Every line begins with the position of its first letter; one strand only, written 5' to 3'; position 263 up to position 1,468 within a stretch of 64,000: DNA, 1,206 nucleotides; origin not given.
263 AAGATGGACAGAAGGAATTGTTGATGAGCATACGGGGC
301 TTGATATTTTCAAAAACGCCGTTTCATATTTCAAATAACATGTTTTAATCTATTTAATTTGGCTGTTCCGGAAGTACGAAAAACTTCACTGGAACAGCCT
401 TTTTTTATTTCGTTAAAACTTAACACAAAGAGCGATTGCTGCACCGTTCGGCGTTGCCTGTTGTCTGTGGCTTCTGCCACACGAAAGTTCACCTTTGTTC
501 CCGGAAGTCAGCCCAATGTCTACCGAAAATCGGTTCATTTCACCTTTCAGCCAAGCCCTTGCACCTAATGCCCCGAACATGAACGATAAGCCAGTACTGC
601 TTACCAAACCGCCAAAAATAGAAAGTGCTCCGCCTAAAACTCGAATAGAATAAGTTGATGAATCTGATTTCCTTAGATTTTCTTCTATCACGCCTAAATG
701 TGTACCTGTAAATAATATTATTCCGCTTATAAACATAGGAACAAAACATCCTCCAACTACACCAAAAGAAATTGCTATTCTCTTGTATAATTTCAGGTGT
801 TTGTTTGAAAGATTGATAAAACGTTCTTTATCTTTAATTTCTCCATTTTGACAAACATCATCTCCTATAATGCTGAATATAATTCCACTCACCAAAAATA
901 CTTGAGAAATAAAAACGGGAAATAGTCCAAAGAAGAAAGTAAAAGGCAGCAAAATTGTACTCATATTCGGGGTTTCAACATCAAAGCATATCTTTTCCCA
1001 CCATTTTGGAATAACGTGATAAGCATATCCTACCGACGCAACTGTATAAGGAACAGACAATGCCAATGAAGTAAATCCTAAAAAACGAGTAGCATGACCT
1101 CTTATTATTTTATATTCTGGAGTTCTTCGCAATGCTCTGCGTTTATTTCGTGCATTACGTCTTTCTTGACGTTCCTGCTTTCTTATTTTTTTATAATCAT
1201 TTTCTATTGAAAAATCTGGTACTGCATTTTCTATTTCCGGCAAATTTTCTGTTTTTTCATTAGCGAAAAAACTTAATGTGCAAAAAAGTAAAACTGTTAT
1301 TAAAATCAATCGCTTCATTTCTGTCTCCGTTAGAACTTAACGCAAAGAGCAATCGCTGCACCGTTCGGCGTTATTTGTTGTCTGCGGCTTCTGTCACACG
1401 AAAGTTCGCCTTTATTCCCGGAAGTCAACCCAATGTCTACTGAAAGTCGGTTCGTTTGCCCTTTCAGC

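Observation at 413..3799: Four tandem polytopic membrane-protein paralogs (A-B-A-B) with conserved termini and hypervariable cores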

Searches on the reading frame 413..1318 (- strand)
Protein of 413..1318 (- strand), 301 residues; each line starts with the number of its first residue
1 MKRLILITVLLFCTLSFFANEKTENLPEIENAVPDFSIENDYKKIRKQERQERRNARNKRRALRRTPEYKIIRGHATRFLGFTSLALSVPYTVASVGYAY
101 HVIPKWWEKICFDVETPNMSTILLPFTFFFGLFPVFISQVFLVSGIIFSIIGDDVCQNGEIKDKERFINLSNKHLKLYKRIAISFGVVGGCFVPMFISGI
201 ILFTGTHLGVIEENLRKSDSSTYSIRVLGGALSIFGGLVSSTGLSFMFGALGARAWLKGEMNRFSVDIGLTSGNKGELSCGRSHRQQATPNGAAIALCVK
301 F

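Call 7: search_protein_families(library=pfam, proteins=[window:413-1318:-], max_evalue=0.1)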
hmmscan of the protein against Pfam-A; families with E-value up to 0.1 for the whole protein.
window:413-1318:- (301 aa): 0 families

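Call 9: find_homologous_proteins(query=window:413-1318:-, max_evalue=0.001)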
Query window:413-1318:- (301 aa): 34 proteins with E <= 0.001 among 2152 candidates.
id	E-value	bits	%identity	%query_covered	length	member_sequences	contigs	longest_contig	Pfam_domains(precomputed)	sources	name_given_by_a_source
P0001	5.7e-199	677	100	100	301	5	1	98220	-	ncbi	-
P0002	6.7e-101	355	57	100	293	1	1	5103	-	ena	-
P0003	2.0e-100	354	56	100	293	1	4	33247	-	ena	-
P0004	3.4e-100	353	57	100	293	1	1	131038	-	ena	-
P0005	4.0e-100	353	56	100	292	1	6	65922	-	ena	-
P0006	4.3e-100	353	56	100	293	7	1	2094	-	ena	-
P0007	5.1e-100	352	56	100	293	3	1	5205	-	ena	-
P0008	8.1e-100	352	57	100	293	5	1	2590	-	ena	-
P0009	8.7e-100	352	57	100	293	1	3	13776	-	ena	-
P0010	1.2e-99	351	56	100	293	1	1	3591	-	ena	-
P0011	1.3e-99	351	56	100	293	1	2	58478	-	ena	-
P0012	1.6e-99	351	55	100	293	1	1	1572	-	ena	-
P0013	1.1e-98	348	55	100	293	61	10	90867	-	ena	-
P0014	1.5e-98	348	56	100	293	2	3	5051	-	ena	-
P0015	2.9e-98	347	56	100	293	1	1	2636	-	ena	-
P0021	2.0e-91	324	56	100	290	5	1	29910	-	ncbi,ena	-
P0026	1.0e-67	246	46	100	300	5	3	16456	-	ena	-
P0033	9.8e-21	92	32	100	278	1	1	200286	-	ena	-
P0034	9.3e-20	89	46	53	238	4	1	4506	-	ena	-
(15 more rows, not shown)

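Call 12: find_encoding_contigs(protein=P0033, flank=10000, max_places=3)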
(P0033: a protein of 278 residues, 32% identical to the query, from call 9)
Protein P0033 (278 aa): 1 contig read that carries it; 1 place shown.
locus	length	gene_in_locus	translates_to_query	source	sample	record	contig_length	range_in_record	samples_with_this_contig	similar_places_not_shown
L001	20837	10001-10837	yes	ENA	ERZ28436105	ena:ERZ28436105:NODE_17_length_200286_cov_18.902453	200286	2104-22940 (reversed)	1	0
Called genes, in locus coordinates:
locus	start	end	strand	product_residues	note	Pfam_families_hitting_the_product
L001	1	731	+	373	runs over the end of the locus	PF01063:Aminotran_4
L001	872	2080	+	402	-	PF10609:ParA, PF00142:Fer4_NifH (faint), PF01656:CbiA, PF02374:ArsA_ATPase, PF09140:MipZ, PF13614:AAA_31, PF02579:Nitro_FeMo-Co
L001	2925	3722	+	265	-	-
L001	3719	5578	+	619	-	-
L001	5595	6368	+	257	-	-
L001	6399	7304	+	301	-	-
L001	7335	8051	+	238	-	-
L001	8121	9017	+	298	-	-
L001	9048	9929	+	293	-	-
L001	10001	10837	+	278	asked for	-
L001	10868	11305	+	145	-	-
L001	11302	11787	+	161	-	-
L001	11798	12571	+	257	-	-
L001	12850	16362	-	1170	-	PF00211:Guanylate_cyc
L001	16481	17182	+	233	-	PF03591:AzlC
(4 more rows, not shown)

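Call 14: find_related_loci(query=A4, collection=genome_contigs, flank=10000)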
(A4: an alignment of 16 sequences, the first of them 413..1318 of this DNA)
Query A4 (301 aa) in genome_contigs; peptide patterns used: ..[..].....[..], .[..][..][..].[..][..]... (x = any residue, [..] = any of these).
17 stretches matched a pattern; 8 encode a relative of the query (tblastn E <= 1e-3); 7 distinct loci.
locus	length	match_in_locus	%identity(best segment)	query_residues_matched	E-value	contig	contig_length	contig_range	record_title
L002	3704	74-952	55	1-301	1e-96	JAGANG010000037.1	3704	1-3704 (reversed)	MAG: Spirochaetales bacterium isolate RGIG8597 Water_deer_Cecum.Co__c712959, whole genome shotgun sequence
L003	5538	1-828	45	23-301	4e-77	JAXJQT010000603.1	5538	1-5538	MAG: Spirochaetota bacterium isolate DOME_MAG_2687 2687_C0211_k141_474621, whole genome shotgun sequence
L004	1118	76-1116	68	1-301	3e-23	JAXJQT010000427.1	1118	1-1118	MAG: Spirochaetota bacterium isolate DOME_MAG_2687 2687_C0211_k141_323656, whole genome shotgun sequence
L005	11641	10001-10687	31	93-301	8e-19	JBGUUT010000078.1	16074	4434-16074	MAG: Spirochaetota bacterium isolate fecal_MAG_478 fecal_MAG_478_contig_0078, whole genome shotgun sequence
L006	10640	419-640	45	228-301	6e-15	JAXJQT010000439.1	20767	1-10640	MAG: Spirochaetota bacterium isolate DOME_MAG_2687 2687_C0211_k141_328800, whole genome shotgun sequence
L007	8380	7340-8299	27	28-301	1e-15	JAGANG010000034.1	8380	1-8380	MAG: Spirochaetales bacterium isolate RGIG8597 Water_deer_Cecum.Co__c696238, whole genome shotgun sequence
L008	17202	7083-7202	43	245-284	2e-4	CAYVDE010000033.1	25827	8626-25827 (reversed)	MAG TPA_asm: uncultured Desulfobacterales bacterium isolate SRP332253_co2_163 genome assembly, contig: NODE_1741_length_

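Call 25: list_cluster_members(proteins=[P0001, P0021, P0037, P0043])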
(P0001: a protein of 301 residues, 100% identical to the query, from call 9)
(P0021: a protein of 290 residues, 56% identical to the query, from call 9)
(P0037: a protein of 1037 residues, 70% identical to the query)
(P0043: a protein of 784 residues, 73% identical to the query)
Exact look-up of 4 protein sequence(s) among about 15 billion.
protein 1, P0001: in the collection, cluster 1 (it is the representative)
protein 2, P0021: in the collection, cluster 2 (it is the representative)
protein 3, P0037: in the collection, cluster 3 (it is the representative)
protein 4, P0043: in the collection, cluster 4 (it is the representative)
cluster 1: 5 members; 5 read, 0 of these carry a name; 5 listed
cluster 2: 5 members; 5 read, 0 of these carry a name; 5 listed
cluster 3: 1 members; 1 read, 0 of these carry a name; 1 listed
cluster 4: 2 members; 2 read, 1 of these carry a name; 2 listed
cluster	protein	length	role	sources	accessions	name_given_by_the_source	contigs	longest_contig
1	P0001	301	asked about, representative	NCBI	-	-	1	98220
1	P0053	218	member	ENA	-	-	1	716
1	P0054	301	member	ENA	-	-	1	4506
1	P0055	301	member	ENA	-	-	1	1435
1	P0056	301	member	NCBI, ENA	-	-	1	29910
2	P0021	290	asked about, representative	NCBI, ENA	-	-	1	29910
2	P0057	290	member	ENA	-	-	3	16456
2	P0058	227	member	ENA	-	-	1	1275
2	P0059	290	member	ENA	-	-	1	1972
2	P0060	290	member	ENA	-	-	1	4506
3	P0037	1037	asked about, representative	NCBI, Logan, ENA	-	-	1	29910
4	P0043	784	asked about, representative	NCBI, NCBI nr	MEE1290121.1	MAG: hypothetical protein UHW86_03700, partial [Spirochaetota bacterium] | hypothetical protein [Spirochaetota bacterium]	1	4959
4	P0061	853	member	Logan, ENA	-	-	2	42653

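Call 27: find_encoding_contigs(protein=P0021, flank=10000, max_places=4)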
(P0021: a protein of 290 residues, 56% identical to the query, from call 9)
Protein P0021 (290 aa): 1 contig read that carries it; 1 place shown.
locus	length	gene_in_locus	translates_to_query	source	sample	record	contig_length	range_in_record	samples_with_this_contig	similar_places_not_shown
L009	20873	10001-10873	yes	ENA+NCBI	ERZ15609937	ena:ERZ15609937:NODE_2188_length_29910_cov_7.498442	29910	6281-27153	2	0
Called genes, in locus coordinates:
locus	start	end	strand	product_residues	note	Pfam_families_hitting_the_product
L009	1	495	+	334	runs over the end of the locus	-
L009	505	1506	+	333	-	-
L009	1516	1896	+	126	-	-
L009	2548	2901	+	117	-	-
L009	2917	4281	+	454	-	-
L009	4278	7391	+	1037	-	-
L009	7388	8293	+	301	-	-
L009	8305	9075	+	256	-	-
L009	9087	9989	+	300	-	-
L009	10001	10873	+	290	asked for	-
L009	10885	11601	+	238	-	-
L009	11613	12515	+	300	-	-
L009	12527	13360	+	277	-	-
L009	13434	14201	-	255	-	PF13507:GATase_5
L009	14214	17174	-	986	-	PF18072:FGAR-AT_linker, PF00586:AIRS, PF02769:AIRS_C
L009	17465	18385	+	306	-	PF12840:HTH_20, PF01022:HTH_5, PF01209:Ubie_methyltran, PF13489:Methyltransf_23, PF13847:Methyltransf_31, PF08241:Methyltransf_11, PF08242:Methyltransf_12, PF13649:Methyltransf_25, +2 more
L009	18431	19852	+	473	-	PF05221:AdoHcyase, PF00670:AdoHcyase_NAD, PF02826:2-Hacid_dh_C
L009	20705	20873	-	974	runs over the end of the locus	?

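Call 28: find_encoding_contigs(protein=P0026, flank=10000, max_places=3)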
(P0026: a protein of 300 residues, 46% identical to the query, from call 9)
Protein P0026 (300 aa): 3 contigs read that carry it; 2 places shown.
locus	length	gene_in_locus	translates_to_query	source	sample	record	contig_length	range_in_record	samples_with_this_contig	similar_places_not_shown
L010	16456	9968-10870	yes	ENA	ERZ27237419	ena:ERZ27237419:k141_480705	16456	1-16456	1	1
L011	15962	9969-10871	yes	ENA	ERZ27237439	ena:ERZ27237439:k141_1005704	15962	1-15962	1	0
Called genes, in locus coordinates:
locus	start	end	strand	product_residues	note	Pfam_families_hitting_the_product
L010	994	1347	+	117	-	PF13648:Lipocalin_4 (weak)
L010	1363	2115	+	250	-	-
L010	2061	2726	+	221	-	-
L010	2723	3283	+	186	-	-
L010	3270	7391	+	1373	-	PF24507:Ig_CFAP65_4th (faint), PF11614:FixG_C (faint), PF17999:PulA_N1 (faint), PF17766:fn3_6 (faint)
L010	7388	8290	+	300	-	-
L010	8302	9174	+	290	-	-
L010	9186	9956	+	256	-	-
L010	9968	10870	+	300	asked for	-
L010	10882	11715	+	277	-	-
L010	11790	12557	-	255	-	PF13507:GATase_5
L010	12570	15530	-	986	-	PF02700:PurS (faint), PF18072:FGAR-AT_linker, PF00586:AIRS, PF02769:AIRS_C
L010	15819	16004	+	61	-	-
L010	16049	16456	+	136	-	?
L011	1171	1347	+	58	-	-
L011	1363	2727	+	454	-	-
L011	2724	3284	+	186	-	-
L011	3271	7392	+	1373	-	PF24507:Ig_CFAP65_4th (faint), PF11614:FixG_C (faint), PF17999:PulA_N1 (faint), PF17766:fn3_6 (faint)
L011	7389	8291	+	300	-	-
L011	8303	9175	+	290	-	-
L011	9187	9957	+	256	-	-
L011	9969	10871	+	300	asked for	-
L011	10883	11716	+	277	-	-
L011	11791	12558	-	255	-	PF13507:GATase_5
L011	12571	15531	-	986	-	PF18072:FGAR-AT_linker, PF00586:AIRS, PF02769:AIRS_C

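Call 33: predict_structure(alignment_id=A5)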
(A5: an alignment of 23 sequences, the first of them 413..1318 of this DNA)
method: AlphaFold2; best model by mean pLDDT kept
length: 301 residues; sequences in the alignment: 23
mean_pLDDT: 57.1   pTM: 0.38
mean pLDDT of the five models: 57.1, 56.9, 55.7, 55.1, 55.0
residues with pLDDT >= 90: 0; 70-90: 87; 50-70: 86; < 50: 128
segments of 3 or more residues with pLDDT < 50: 24-36, 186-226, 228-301
pLDDT, mean of each block of 10 residues (from residue 1): 72 68 44 51 81 82 74 76 70 66 63 56 60 70 78 72 70 67 49 46 45 40 47 47 43 41 32 32 36 35 32
secondary structure, 60 per line:
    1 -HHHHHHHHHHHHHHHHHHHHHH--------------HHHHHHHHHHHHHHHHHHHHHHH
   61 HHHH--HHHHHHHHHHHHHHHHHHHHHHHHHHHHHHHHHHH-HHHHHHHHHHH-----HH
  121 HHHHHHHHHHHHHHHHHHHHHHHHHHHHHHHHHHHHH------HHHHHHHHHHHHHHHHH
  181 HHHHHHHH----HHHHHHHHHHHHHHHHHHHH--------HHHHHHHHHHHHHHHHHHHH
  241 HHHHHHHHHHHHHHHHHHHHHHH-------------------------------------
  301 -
elements in order: H2-23 H38-64 H67-101 H103-113 H119-157 H164-188 H193-212 H221-263
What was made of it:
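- Tried and rejected: The model is all-helical with a disordered tail (call 33).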

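Call 50: search_protein_families(library=ncbifam, proteins=[window:413-1318:-], max_evalue=1)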
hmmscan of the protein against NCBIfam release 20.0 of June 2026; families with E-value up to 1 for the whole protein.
window:413-1318:- (301 aa): 0 families

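Call 57: search_protein_representatives(alignment_id=A5)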
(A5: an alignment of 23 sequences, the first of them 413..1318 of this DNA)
Query: 23 sequences, 292 profile positions. Proteins with E-value up to 0.001 (for the whole library): 28; up to 1e-10: 15; up to 1e-30: 9. The best 28 are listed.
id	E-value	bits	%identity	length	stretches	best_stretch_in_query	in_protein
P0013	3.5e-145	499.4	-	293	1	1-292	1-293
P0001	2.9e-131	453.7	-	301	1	1-292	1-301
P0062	1.9e-96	339.5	-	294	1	1-292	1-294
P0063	2.3e-90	319.5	-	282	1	1-292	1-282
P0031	3.9e-85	302.3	-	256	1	1-292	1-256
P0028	4.8e-58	213.4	-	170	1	1-138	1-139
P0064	7.9e-44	166.8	-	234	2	52-292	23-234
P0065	1.8e-36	142.6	-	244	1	130-292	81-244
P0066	2.6e-35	138.8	-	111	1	181-292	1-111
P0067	1.9e-28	116.3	-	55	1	238-292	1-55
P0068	2.9e-24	102.6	-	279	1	2-262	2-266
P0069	3.9e-24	102.1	-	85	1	213-291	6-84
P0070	7.5e-21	91.3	-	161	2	172-292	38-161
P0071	1.8e-11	60.5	-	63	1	1-51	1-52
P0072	8.8e-11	58.3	-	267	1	60-265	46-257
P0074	1.2e-08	51.2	-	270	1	61-264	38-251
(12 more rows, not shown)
